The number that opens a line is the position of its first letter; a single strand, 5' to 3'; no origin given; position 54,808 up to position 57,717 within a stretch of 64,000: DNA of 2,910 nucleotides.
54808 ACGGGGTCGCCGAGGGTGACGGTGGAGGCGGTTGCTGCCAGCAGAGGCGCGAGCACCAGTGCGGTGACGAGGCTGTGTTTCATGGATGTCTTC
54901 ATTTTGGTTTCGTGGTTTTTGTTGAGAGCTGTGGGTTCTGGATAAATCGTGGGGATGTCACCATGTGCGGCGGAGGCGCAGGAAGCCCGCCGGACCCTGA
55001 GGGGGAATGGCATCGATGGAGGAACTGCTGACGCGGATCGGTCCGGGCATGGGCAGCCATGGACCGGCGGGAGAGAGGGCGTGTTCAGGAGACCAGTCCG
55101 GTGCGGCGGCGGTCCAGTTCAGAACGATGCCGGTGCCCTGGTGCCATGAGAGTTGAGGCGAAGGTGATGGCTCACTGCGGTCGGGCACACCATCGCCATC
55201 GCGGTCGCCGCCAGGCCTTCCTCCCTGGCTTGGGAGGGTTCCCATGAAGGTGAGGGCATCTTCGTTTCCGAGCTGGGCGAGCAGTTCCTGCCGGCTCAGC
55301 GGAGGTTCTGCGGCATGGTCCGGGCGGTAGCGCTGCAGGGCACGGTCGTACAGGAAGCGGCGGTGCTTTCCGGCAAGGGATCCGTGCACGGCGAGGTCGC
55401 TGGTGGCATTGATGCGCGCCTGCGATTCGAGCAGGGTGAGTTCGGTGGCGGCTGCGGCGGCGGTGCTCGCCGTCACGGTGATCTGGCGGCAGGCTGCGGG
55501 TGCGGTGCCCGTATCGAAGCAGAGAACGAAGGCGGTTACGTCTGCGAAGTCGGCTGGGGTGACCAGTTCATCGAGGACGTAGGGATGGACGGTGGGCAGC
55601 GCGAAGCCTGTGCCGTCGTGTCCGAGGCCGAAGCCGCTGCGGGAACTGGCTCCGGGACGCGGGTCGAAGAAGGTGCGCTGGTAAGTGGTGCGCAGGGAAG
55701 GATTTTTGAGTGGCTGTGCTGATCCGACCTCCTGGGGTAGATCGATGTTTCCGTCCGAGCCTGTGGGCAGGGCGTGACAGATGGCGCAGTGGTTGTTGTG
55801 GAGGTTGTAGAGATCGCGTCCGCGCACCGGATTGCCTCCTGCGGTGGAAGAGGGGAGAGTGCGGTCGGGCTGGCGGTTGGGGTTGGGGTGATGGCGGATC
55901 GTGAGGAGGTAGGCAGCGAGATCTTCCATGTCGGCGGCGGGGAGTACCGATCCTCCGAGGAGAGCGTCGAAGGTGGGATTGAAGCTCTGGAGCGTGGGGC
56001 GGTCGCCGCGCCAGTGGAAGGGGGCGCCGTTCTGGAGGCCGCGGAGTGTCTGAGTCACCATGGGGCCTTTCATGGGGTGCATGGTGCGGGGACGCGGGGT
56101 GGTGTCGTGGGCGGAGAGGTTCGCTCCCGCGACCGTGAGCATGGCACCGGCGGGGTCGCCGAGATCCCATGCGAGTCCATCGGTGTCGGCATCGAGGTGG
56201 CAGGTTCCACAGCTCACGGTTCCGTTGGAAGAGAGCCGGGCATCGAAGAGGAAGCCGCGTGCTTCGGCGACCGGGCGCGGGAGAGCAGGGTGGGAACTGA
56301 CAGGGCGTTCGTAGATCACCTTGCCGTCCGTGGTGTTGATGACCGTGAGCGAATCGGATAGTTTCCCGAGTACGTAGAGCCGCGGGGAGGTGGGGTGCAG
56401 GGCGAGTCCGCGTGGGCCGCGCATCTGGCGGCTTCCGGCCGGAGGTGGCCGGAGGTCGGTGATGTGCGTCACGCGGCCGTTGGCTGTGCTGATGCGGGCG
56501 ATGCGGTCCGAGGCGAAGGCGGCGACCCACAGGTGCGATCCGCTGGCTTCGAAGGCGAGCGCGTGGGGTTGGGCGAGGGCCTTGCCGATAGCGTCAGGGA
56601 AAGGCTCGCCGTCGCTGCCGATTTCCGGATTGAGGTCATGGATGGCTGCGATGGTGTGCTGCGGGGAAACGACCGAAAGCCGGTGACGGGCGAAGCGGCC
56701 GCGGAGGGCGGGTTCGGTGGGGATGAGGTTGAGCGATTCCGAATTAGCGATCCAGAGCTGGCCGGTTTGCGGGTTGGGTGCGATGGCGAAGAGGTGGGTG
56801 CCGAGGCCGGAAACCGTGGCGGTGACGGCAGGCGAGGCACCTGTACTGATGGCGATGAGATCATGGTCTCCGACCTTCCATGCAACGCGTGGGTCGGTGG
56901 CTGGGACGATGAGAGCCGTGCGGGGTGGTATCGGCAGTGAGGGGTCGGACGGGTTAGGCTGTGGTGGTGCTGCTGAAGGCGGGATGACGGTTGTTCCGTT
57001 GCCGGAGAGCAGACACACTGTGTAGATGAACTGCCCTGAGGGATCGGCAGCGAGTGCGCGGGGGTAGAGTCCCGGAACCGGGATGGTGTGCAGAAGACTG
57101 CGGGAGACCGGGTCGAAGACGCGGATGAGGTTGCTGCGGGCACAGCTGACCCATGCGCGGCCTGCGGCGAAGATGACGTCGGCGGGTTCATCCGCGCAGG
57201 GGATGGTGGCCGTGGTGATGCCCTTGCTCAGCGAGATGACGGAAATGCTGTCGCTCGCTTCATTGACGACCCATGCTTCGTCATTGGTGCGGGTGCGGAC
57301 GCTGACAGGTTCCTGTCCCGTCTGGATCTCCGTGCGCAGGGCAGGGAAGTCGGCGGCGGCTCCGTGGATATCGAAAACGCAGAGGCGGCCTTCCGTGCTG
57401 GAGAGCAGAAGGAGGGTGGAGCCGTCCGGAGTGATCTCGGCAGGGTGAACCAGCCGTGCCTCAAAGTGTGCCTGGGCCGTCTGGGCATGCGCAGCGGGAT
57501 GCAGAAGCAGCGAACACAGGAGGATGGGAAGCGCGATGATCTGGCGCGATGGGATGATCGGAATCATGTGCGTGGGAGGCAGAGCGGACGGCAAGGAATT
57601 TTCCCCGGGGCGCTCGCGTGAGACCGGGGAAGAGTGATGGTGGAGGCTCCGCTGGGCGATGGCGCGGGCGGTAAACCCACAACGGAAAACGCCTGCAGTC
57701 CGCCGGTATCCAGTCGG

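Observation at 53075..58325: Candidate haem-dependent metal-handling cluster: di-haem peroxidase-propeller fusion, Trp-rich PEP-CTERM protein, His-rich OM barrel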

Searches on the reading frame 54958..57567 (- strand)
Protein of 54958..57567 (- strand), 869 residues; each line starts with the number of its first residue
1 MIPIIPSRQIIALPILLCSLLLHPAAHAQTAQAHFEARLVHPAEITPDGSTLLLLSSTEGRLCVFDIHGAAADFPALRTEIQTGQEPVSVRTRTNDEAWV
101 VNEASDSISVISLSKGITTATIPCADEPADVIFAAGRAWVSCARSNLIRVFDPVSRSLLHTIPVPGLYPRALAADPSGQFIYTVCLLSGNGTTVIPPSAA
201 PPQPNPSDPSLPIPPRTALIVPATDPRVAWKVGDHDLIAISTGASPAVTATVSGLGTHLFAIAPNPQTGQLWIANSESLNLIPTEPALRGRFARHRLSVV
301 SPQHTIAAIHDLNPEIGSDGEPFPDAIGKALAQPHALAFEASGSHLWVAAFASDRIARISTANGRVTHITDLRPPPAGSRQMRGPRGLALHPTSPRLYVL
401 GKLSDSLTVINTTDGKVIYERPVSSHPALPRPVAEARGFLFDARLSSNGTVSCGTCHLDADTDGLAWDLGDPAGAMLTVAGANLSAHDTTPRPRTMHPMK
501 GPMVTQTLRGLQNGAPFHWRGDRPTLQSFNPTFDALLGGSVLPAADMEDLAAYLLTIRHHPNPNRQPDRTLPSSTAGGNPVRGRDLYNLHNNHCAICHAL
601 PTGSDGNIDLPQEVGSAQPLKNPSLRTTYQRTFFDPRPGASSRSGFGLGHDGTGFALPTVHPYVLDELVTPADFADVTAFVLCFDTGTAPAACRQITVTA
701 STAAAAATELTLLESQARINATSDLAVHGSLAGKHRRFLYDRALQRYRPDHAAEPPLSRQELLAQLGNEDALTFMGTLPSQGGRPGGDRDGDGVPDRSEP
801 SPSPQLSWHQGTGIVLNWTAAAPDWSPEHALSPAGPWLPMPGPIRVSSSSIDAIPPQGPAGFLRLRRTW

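Call 3: search_protein_families(library=pfam, proteins=[window:54958-57567:-], max_evalue=0.1)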
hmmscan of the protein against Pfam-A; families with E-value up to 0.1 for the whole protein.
window:54958-57567:- (869 aa): 9 families
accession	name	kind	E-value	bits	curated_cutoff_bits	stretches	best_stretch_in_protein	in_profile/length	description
PF10282.15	Lactonase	-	1.2e-11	44.8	21.7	2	329-432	140-239/344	Lactonase, 7-bladed beta-propeller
PF24684.1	Vgb_lyase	-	1.2e-06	28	50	1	58-182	74-196/290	Virginiamycin B lyase family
PF03150.19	CCP_MauG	-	4.2e-05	24.6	25.6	1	440-464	11-37/149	Di-haem cytochrome c peroxidase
PF00034.26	Cytochrom_C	-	0.0001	23.9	21.3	1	583-682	4-87/90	Cytochrome c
PF05096.18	Glu_cyclase_2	-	0.00043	20.2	22.3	1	341-407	175-244/249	Glutamine cyclotransferase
PF13360.13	PQQ_2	-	0.0074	16.4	27.6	0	345-425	75-148/233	Outer membrane protein assembly factor BamB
PF02239.22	Cytochrom_D1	-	0.015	14.3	25.5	0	318-394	157-228/368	Cytochrome D1 heme domain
PF13442.11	Cytochrome_CBB3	-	0.021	15.6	27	0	584-611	4-25/68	Cytochrome C oxidase, cbb3-type, subunit III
PF08450.18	SGL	-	0.028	14.5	26.3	0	333-371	185-221/246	SMP-30/Gluconolactonase/LRE-like region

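Call 4: search_protein_families(library=ncbifam, proteins=[window:54958-57567:-], max_evalue=0.1)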
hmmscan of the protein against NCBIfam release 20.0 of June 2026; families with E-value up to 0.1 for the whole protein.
window:54958-57567:- (869 aa): 10 families
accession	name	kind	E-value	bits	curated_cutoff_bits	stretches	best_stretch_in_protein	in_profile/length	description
TIGR03866.1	PQQ_ABC_repeats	subfamily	7e-12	45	287.3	1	93-183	8-99/310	PQQ-dependent catabolism-associated beta-propeller protein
NF008258.1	PRK11028.1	equivalog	4.3e-09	35.9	370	1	329-418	124-211/330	6-phosphogluconolactonase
TIGR02276.1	beta_rpt_yvtn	repeat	2.6e-08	33.7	27.85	1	396-427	5-36/42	beta-propeller repeat protein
NF052340.1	hydrazine_beta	equivalog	3.9e-08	32.7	560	1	43-186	38-181/372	hydrazine synthase subunit beta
NF052342.1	hydrazine_BC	exception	1.5e-06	26.7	1250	1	44-180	45-181/690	hydrazine synthase subunit beta-gamma fusion subunit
NF035926.1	scyF_NHL_VPEP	equivalog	0.0016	17.7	350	1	328-418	148-233/376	scytonemin biosynthesis PEP-CTERM protein ScyF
TIGR03791.1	TTQ_mauG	equivalog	0.004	16.4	443.85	1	433-459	6-32/291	tryptophan tryptophylquinone biosynthesis enzyme MauG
NF048007.1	MmpL3Stblzr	equivalog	0.0041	16.3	600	1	96-182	61-148/366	MmpL3/TtfA transport complex stabilizer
TIGR04039.1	MXAN_0977_Heme2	hypoth_equivalog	0.0052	15.9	362.85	1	437-465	16-46/336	MbnH family di-heme enzyme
NF050136.1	PGL_lacton_Staph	exception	0.028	13.4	500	0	381-418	187-224/341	6-phosphogluconolactonase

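Call 5: search_solved_structures(query=window:54958-57567:-, max_evalue=1, show_alignments=2)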
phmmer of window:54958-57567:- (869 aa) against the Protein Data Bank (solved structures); distinct sequences matched with E-value up to 1: 16.
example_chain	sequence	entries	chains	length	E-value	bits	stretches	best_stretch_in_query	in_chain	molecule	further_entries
1l0q_A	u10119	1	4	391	1.6e-11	46.5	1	98-190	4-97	Surface layer protein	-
4qrj_A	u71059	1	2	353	0.0034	18.9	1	322-425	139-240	putative 6-phosphogluconolactonase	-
6e1c_A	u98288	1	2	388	0.0093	17.4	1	435-472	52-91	Di-heme enzyme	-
9qdt_A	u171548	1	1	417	0.014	16.8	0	506-558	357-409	Probable cytochrome c peroxidase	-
5c2v_C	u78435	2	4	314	0.032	15.7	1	441-473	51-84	HYDRAZINE SYNTHASE GAMMA SUBUNIT | Hypothetical (Di heme) protein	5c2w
2z2n_A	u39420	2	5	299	0.036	15.5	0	87-184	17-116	virginiamycin B lyase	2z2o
4aal_A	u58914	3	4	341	0.059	14.8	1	423-458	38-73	CYTOCHROME C551 PEROXIDASE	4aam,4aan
4aao_A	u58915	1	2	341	0.059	14.8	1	423-458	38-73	CYTOCHROME C551 PEROXIDASE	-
6btm_A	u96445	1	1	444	0.087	14.2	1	568-606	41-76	Alternative Complex III subunit A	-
6nau_A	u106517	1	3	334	0.19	13.1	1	266-416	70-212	6-phosphogluconolactonase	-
3bws_A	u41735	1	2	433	0.21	13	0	80-185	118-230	protein Lp49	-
1ri6_A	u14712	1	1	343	0.25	12.7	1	335-413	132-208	putative isomerase ybhE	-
3hq6_A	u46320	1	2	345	0.43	11.9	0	424-458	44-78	Cytochrome c551 peroxidase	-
3hq8_A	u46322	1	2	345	0.43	11.9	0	424-458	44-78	Cytochrome c551 peroxidase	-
3hq9_A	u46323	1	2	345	0.44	11.9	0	424-458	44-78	Cytochrome c551 peroxidase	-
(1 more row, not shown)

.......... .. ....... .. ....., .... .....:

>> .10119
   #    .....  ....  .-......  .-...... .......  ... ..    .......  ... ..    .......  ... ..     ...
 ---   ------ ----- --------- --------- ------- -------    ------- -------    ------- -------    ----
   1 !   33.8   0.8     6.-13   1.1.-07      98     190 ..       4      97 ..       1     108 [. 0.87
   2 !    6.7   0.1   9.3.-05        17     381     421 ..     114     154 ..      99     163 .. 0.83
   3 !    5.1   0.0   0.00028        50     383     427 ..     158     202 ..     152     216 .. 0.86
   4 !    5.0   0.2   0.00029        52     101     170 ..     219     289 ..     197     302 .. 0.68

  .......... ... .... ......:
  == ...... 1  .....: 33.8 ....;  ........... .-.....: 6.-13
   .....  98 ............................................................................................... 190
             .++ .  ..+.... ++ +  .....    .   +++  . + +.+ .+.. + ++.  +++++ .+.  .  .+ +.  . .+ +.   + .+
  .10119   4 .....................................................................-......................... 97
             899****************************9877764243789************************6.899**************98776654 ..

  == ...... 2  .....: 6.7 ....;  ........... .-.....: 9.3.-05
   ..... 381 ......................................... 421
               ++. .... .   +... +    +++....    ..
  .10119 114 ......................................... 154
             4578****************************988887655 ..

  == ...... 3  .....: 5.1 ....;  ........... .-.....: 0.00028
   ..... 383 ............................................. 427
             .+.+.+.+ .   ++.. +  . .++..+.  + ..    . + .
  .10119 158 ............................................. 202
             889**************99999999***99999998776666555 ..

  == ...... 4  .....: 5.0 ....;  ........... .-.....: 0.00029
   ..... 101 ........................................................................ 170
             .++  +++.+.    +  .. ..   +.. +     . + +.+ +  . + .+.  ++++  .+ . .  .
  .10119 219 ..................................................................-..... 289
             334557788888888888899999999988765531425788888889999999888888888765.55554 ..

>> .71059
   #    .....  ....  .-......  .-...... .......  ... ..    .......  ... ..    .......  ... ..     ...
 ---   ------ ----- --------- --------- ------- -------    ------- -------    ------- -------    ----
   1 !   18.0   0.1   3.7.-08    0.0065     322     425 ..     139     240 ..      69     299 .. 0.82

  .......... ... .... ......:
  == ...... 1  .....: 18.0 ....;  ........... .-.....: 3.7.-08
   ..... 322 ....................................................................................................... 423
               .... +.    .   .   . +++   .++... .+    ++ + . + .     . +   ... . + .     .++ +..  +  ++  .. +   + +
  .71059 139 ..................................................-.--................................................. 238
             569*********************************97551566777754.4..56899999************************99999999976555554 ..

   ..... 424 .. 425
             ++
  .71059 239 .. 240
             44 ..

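Call 6: find_homologous_proteins(query=window:54958-57567:-)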
Query window:54958-57567:- (869 aa): 2225 proteins with E <= 0.001 among 8000 candidates; the best 120 are listed.
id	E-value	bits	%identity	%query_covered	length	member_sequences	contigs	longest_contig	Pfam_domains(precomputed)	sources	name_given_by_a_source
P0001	0.0e+0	1888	95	100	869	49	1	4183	PF10282.16,PF24684.2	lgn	-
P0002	0.0e+0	1150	62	96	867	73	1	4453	PF10282.16,PF03150.20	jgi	jgi:DNA-binding beta-propeller fold protein YncE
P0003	1.2e-289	982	57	96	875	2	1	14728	PF10282.16,PF03150.20,PF08450.19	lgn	-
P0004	1.5e-285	968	58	90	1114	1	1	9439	PF10282.16,PF17963.8,PF03150.20,PF17803.8,PF00034.27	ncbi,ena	-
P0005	6.1e-284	963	54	99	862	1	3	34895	PF10282.16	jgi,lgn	jgi:DNA-binding beta-propeller fold protein YncE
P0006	4.2e-282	957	53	99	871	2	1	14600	-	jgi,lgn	jgi:YVTN family beta-propeller protein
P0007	1.1e-281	955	55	96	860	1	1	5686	-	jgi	jgi:DNA-binding beta-propeller fold protein YncE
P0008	2.9e-281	954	55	97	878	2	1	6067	PF10282.16,PF03150.20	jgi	jgi:DNA-binding beta-propeller fold protein YncE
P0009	3.2e-280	950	55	97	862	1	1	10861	PF10282.16,PF03150.20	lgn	-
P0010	2.4e-279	948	54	97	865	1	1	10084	PF10282.16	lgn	-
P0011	4.8e-279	947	55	96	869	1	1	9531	PF10282.16,PF03150.20,PF00034.27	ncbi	-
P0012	1.8e-278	945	54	96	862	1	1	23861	PF10282.16,PF03150.20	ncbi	-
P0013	3.9e-278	944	54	96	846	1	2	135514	PF10282.16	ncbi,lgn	-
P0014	3.5e-277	940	54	96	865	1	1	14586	PF10282.16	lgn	-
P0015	3.5e-275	934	53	100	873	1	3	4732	PF10282.16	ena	-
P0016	9.1e-275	932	53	97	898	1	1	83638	PF10282.16,PF03150.20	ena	-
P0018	9.0e-274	929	51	100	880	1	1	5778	PF10282.16,PF03150.20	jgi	jgi:YVTN family beta-propeller protein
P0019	1.4e-273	928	54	97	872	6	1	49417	PF10282.16,PF03150.20,PF08450.19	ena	-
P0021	4.9e-272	923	53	100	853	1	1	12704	PF10282.16,PF03150.20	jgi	jgi:YVTN family beta-propeller protein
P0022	7.5e-272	923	52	97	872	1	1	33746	PF10282.16,PF03150.20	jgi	jgi:YVTN family beta-propeller protein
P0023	2.0e-271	921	54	97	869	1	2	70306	PF10282.16,PF03150.20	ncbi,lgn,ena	-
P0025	5.1e-271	920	53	96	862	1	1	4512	PF10282.16,PF03150.20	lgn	-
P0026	1.6e-269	915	53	96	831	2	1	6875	PF10282.16,PF03150.20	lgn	-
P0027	2.9e-269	914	51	99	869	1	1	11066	PF10282.16,PF03150.20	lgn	-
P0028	3.1e-269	914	51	99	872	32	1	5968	PF10282.16,PF03150.20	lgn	-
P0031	1.4e-268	912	54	99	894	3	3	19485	PF10282.16,PF03150.20,PF00034.27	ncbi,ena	-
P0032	1.4e-268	912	52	99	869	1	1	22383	PF10282.16,PF03150.20,PF08450.19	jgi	jgi:DNA-binding beta-propeller fold protein YncE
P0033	1.5e-268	912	52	99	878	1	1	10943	PF10282.16,PF03150.20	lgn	-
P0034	2.3e-267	908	53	98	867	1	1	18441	PF10282.16,PF03150.20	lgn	-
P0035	2.8e-267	908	54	95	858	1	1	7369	PF10282.16,PF03150.20,PF08450.19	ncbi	-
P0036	6.9e-267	906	53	97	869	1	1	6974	PF10282.16,PF03150.20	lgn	-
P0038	2.0e-266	905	57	87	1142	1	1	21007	PF10282.16,PF03150.20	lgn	-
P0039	2.0e-266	905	53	98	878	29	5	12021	PF10282.16,PF03150.20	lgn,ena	-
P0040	3.1e-266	904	53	99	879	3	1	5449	PF10282.16,PF03150.20,PF00034.27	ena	-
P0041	8.3e-266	903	52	96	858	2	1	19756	PF10282.16,PF03150.20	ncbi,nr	ncbi:MAG: hypothetical protein JWL90_1038 [Chthoniobacteraceae bacterium]|nr:hypothetical protein [C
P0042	1.1e-265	902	55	91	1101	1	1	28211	PF10282.16,PF03150.20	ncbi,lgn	ncbi:MAG: hypothetical protein ABMA13_15905 [Chthoniobacteraceae bacterium]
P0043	1.7e-265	902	52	96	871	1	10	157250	PF10282.16,PF03150.20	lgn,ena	-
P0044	2.7e-265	901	51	100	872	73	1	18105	PF10282.16,PF03150.20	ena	-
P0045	3.0e-265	901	50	100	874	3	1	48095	PF10282.16,PF03150.20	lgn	-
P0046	3.2e-265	901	53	99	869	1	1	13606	PF10282.16,PF03150.20,PF08450.19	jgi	jgi:DNA-binding beta-propeller fold protein YncE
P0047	9.0e-265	899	53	95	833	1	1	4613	PF03150.20,PF00034.27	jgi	jgi:YVTN family beta-propeller protein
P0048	9.8e-265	899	53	97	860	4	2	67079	PF10282.16,PF03150.20,PF08450.19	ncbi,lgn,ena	-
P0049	1.9e-264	898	51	99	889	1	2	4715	PF10282.16,PF03150.20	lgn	-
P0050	1.9e-264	898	55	88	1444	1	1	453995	PF07679.23,PF10282.16,PF13895.13,PF07686.24,PF13927.13,PF03150.20,PF05345.19,PF19081.7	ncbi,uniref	ncbi:hypothetical protein GCM10023213_32160 [Prosthecobacter algae]|uniref:YVTN family beta-propelle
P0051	2.6e-264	898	54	91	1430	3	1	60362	PF07679.23,PF10282.16,PF13895.13,PF13927.13,PF03150.20,PF05345.19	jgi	jgi:DNA-binding beta-propeller fold protein YncE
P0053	6.0e-264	897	55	89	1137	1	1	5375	PF10282.16,PF17963.8,PF03150.20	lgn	-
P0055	1.7e-263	895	55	91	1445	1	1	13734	PF07679.23,PF10282.16,PF13895.13,PF13927.13,PF03150.20,PF05345.19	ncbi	-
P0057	2.1e-263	895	54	96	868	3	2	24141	PF10282.16,PF03150.20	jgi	jgi:YVTN family beta-propeller protein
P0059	6.5e-263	893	51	100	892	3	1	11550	PF10282.16,PF03150.20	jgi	-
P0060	8.1e-263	893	51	97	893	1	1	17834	PF10282.16,PF03150.20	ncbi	-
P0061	9.7e-263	893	51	97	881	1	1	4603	PF10282.16,PF03150.20,PF24684.2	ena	-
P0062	1.3e-262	892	50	98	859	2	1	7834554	PF10282.16,PF03150.20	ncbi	ncbi:hypothetical protein ACXR0O_14955 [Verrucomicrobiota bacterium sgz303538]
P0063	1.8e-262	892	54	91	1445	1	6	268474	PF07679.23,PF10282.16,PF13895.13,PF13927.13,PF03150.20,PF05345.19,PF19081.7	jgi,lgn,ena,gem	-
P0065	2.7e-262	891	52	97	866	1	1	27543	PF10282.16,PF03150.20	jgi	-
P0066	2.8e-262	891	52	96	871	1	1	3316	PF10282.16,PF03150.20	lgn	-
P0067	6.1e-262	890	52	98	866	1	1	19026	PF10282.16,PF03150.20,PF00034.27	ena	-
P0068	8.5e-262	889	52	98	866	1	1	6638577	PF03150.20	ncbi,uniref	ncbi:hypothetical protein [Luteolibacter sp. Populi]|uniref:hypothetical protein n=1 Tax=Luteolibact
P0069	1.9e-261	888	52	99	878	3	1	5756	PF10282.16,PF25174.2,PF03150.20,PF21783.3,PF08450.19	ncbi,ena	-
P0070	2.0e-261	888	54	90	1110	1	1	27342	PF10282.16,PF17963.8,PF03150.20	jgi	jgi:DNA-binding beta-propeller fold protein YncE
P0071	2.1e-261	888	52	98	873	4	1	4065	PF10282.16,PF03150.20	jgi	jgi:DNA-binding beta-propeller fold protein YncE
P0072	2.2e-261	888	52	98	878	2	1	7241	PF10282.16,PF03150.20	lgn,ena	-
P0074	2.8e-261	888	56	88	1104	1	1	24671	PF10282.16,PF17963.8,PF03150.20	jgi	jgi:DNA-binding beta-propeller fold protein YncE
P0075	4.2e-261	887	53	91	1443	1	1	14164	PF07679.23,PF10282.16,PF13895.13,PF13927.13,PF03150.20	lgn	-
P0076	7.5e-261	886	54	89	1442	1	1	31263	PF07679.23,PF10282.16,PF13895.13,PF00801.27,PF13927.13,PF03150.20,PF05345.19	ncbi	-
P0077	7.5e-261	886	53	97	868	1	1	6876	PF10282.16,PF03150.20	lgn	-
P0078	8.3e-261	886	51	98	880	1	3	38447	PF10282.16,PF03150.20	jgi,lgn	jgi:YVTN family beta-propeller protein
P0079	9.9e-261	886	53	97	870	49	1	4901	PF10282.16,PF03150.20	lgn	-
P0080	1.1e-260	886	52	96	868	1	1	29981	PF10282.16,PF03150.20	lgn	-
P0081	1.2e-260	886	54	89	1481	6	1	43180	PF07679.23,PF10282.16,PF13895.13,PF13927.13,PF03150.20,PF05345.19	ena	-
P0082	1.4e-260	885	51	98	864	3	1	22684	PF10282.16,PF03150.20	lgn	-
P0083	1.5e-260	885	50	99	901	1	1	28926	PF10282.16,PF03150.20,PF08450.19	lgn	-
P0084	1.6e-260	885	51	99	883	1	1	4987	PF10282.16,PF25174.2,PF03150.20,PF08450.19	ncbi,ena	-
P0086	2.9e-260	884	51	99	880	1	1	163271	PF10282.16,PF03150.20,PF08450.19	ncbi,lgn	-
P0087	3.2e-260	884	53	96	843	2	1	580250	PF10282.16,PF03150.20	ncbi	-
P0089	3.4e-260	884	51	99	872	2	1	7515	PF10282.16,PF03150.20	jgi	-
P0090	5.4e-260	884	51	98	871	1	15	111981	PF10282.16,PF03150.20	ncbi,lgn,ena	-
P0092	8.2e-260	883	51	96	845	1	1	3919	PF10282.16,PF03150.20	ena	-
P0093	1.5e-259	882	53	96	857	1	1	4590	PF10282.16,PF03150.20,PF24684.2,PF08450.19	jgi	jgi:DNA-binding beta-propeller fold protein YncE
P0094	1.5e-259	882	52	97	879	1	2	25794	PF10282.16,PF03150.20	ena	-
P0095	1.5e-259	882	54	91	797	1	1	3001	PF10282.16,PF03150.20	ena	-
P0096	1.7e-259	882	51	97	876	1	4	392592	PF10282.16,PF03150.20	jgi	-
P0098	2.7e-259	881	55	87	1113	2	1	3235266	PF10282.16,PF17963.8,PF03150.20,PF00034.27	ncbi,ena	-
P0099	5.6e-259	880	51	98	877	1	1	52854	PF10282.16,PF03150.20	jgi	-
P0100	8.5e-259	880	51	99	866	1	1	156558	PF10282.16,PF03150.20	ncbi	-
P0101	1.1e-258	879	52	100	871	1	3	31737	PF10282.16,PF03150.20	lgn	-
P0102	1.2e-258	879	51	96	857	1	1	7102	PF10282.16,PF03150.20,PF24684.2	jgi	jgi:YVTN family beta-propeller protein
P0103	2.0e-258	878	56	86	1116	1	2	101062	PF10282.16,PF17963.8,PF03150.20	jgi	jgi:DNA-binding beta-propeller fold protein YncE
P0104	2.9e-258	878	51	99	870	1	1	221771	PF10282.16,PF03150.20,PF21783.3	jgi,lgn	-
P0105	3.6e-258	877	52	98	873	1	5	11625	PF10282.16,PF25174.2,PF03150.20,PF08450.19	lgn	-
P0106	4.9e-258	877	55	89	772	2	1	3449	PF10282.16,PF03150.20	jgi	jgi:YVTN family beta-propeller protein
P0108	6.8e-258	877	49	98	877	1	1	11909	PF10282.16,PF03150.20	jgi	jgi:YVTN family beta-propeller protein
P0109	8.0e-258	876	51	98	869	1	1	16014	PF10282.16,PF03150.20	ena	-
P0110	1.1e-257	876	52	96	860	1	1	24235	PF10282.16,PF03150.20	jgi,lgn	jgi:DNA-binding beta-propeller fold protein YncE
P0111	1.3e-257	876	53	96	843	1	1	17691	PF03150.20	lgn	-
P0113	2.2e-257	875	55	90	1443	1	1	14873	PF07679.23,PF10282.16,PF13895.13,PF13927.13,PF03150.20,PF05345.19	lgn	-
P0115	3.2e-257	874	52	97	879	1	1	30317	PF10282.16,PF03150.20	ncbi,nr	ncbi:MAG: hypothetical protein JNL10_08720 [Verrucomicrobiales bacterium]|nr:hypothetical protein [V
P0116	4.8e-257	874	53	95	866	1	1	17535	PF03150.20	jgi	jgi:YVTN family beta-propeller protein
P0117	4.8e-257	874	51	96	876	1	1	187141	PF10282.16,PF03150.20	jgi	jgi:YVTN family beta-propeller protein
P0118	7.2e-257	873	52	99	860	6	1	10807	PF10282.16,PF03150.20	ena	-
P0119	1.2e-256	873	50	96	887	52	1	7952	PF10282.16,PF03150.20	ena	-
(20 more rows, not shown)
